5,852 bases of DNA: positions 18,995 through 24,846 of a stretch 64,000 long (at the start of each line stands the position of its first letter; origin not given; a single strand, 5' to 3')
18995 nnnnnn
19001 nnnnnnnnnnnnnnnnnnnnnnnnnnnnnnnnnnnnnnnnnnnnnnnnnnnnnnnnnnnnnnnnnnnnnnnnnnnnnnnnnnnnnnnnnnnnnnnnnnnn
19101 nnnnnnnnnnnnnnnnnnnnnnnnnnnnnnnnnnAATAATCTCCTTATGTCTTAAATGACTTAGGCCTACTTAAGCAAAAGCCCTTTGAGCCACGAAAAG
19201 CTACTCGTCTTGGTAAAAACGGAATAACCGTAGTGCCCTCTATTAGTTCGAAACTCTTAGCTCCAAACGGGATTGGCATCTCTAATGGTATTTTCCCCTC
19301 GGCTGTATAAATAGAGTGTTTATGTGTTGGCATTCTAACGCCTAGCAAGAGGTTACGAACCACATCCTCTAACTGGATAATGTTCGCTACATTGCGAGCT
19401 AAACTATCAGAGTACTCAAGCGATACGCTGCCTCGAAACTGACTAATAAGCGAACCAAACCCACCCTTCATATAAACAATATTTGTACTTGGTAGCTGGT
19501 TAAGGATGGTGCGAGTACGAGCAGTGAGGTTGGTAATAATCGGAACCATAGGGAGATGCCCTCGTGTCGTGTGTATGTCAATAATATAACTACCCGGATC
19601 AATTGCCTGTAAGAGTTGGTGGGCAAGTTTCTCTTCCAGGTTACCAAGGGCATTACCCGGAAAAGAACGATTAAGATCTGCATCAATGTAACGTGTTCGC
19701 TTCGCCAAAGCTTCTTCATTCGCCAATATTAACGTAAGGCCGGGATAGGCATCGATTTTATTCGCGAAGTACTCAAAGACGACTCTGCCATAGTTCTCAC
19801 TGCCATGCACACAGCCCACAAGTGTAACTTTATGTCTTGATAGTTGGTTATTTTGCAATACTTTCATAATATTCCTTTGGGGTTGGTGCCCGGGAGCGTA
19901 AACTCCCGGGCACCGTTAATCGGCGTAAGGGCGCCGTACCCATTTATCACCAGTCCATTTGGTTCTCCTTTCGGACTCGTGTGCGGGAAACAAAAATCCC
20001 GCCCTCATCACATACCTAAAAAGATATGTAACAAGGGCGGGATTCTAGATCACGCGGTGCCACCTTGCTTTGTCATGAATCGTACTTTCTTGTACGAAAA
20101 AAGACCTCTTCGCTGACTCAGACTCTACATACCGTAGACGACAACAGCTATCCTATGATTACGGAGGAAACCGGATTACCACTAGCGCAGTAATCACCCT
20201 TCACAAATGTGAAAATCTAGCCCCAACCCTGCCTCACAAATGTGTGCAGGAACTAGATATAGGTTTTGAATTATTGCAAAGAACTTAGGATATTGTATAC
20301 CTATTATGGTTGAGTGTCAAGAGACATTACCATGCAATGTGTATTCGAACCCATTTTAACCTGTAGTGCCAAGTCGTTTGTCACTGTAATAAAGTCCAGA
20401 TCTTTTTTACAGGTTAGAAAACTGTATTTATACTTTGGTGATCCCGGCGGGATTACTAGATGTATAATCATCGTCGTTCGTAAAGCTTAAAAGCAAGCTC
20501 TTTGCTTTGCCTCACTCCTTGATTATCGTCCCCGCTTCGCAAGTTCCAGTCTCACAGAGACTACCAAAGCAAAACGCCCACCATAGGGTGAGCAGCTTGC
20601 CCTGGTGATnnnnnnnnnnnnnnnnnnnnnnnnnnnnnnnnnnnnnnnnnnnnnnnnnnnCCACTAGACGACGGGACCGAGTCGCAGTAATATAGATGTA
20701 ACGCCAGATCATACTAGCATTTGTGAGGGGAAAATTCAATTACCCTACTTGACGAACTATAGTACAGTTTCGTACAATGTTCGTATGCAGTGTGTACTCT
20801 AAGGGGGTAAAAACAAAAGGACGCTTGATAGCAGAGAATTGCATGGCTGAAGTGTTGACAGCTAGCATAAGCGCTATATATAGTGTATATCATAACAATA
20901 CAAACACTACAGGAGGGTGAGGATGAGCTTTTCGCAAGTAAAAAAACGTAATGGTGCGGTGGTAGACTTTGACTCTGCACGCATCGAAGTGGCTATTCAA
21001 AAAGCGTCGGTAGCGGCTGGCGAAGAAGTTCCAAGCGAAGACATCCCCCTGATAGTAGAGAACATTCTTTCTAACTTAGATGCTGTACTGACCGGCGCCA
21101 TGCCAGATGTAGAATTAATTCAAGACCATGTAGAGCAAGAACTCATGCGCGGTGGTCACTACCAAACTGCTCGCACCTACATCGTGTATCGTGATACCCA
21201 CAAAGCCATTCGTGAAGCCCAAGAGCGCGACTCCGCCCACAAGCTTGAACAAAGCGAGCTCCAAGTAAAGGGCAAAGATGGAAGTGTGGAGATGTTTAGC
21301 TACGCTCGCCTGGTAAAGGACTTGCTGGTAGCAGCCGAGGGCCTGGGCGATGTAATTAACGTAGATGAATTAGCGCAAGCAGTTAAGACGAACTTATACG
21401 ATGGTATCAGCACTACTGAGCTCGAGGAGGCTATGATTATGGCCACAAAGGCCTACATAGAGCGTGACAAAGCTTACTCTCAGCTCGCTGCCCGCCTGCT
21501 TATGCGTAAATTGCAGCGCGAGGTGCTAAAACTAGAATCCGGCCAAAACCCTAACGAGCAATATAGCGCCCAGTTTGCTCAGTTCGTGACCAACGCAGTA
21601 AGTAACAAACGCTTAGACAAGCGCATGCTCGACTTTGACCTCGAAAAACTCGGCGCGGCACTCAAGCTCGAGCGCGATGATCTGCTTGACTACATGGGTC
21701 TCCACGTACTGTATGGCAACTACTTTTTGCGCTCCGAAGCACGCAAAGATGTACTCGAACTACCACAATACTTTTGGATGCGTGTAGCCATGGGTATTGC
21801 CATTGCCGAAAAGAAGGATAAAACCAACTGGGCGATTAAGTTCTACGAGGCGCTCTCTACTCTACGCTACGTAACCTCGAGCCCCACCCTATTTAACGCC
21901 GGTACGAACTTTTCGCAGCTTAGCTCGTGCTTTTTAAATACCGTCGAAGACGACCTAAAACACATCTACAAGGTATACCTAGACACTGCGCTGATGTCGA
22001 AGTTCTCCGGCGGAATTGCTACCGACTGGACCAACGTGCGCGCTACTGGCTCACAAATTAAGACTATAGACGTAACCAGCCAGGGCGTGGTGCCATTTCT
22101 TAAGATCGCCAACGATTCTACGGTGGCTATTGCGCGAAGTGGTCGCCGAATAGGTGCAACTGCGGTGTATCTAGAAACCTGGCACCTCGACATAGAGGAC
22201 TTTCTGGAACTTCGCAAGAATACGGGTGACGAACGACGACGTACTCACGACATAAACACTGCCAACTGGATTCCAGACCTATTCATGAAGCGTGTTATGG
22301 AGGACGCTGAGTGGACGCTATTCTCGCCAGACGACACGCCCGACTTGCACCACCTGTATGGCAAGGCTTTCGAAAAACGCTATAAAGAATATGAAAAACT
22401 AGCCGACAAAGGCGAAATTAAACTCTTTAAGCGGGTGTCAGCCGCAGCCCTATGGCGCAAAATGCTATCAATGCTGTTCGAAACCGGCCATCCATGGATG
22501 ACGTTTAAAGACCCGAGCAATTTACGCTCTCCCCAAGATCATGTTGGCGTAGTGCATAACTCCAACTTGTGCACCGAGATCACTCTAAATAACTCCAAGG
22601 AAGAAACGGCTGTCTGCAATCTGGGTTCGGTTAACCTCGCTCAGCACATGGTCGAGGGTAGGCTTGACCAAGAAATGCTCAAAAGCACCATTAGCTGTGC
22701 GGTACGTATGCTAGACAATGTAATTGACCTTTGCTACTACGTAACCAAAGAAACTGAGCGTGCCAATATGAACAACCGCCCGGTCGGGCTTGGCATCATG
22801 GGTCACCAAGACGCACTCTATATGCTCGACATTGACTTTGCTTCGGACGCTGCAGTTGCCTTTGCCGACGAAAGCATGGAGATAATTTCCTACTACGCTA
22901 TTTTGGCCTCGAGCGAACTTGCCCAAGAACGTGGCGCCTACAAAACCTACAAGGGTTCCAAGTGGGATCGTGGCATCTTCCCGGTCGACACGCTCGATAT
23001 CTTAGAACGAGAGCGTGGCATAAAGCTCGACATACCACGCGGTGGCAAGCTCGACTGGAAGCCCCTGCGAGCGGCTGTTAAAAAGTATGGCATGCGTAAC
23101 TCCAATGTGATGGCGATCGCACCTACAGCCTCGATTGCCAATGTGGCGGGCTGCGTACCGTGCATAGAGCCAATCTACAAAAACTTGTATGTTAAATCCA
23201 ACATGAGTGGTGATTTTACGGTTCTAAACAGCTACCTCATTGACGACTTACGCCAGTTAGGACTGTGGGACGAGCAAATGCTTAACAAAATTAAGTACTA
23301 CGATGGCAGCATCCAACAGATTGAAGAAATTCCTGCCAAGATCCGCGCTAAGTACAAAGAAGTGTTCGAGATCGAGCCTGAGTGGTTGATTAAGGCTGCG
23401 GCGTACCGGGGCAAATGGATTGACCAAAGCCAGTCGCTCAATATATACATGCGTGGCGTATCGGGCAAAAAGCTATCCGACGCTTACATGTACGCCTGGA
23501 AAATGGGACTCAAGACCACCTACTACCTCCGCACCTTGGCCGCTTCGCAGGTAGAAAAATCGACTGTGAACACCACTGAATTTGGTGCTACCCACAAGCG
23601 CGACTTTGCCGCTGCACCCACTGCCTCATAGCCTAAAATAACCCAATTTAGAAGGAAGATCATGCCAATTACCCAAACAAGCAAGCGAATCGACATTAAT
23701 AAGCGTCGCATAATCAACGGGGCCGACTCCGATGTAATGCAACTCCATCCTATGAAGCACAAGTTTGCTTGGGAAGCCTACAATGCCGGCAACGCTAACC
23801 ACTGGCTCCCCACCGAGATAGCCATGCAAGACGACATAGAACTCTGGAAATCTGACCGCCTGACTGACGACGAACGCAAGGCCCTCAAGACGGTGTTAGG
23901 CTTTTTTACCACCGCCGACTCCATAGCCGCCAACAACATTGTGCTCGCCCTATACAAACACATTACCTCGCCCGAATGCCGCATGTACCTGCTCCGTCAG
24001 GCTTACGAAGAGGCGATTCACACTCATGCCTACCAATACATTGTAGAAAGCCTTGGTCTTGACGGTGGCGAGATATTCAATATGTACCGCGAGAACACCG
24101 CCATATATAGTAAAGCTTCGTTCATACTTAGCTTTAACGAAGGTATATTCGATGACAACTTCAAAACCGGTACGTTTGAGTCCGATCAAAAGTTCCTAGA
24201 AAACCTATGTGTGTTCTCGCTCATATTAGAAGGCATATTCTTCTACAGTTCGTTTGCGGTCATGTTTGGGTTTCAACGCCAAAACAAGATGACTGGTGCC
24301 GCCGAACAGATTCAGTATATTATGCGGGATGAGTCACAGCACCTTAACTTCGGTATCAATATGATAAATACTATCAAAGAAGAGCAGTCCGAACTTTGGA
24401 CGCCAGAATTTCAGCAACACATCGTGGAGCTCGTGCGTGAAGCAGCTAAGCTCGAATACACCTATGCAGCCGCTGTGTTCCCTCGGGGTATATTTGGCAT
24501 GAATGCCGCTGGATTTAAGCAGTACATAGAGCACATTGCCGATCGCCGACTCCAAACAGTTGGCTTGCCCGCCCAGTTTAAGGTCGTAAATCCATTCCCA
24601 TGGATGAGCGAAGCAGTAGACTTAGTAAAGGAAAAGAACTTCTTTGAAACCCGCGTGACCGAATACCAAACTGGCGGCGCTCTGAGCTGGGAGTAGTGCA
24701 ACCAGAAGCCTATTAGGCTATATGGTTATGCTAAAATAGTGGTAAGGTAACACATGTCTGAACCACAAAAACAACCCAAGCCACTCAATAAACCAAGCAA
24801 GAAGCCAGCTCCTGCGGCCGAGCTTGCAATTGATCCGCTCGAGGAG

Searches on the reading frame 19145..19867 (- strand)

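Call 17: search_protein_families(library=pfam, proteins=[window:19145-19867:-], max_evalue=0.001)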
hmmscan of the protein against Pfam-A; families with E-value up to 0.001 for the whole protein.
window:19145-19867:- (240 aa): 1 family
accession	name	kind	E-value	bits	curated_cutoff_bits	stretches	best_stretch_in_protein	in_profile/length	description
PF24827.1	AstE_AspA_cat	-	4.5e-15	56.2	25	1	12-115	3-120/192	Succinylglutamate desuccinylase/Aspartoacylase catalytic domain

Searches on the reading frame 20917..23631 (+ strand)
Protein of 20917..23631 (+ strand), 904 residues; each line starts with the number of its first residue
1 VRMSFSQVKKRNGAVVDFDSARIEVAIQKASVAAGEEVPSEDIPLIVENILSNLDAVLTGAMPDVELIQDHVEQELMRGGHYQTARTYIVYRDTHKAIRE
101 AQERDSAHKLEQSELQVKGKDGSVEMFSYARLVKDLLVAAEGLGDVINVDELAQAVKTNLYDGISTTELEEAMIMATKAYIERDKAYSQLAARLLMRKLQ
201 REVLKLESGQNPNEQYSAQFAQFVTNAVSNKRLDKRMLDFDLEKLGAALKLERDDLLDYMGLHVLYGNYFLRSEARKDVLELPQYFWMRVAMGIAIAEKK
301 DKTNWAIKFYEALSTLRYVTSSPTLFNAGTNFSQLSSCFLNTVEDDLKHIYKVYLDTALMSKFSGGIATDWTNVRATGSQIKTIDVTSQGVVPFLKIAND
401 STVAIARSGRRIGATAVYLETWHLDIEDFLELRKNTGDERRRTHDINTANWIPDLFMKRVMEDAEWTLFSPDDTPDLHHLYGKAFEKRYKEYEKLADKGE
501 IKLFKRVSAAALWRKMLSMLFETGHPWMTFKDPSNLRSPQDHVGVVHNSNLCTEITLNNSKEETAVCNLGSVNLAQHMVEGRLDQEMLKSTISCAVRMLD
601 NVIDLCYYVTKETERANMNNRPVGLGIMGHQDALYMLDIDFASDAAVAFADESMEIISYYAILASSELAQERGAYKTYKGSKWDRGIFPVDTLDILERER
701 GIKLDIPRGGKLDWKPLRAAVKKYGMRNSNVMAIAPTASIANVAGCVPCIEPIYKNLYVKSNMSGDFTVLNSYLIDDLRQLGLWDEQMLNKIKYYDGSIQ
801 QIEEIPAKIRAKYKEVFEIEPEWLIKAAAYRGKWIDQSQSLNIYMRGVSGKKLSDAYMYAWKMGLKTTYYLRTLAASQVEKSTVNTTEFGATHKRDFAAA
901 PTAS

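Call 18: search_protein_families(library=pfam, proteins=[window:20917-23631:+], max_evalue=0.001)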
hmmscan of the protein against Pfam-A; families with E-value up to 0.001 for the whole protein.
window:20917-23631:+ (904 aa): 3 families
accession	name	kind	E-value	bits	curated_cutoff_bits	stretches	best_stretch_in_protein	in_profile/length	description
PF02867.20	Ribonuc_red_lgC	-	2e-189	631.1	23.9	1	336-871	1-523/523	Ribonucleotide reductase, barrel domain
PF03477.21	ATP-cone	-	2.5e-28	98.9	25.8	2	7-96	2-87/88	ATP cone domain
PF00317.26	Ribonuc_red_lgN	-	1.6e-25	89.4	28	1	256-331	2-75/77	Ribonucleotide reductase, all-alpha domain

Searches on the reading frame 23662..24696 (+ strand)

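Call 18: search_protein_families(library=pfam, proteins=[window:23662-24696:+], max_evalue=0.001)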
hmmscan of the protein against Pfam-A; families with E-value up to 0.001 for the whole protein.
window:23662-24696:+ (344 aa): 2 families
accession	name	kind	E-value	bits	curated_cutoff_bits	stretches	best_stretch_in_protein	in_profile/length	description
PF00268.27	Ribonuc_red_sm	-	6.5e-89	298.5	33.6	1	26-311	2-281/281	Ribonucleotide reductase, small chain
PF04305.20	DUF455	-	0.00067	19.7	34.3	0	174-264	140-229/247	Protein of unknown function (DUF455)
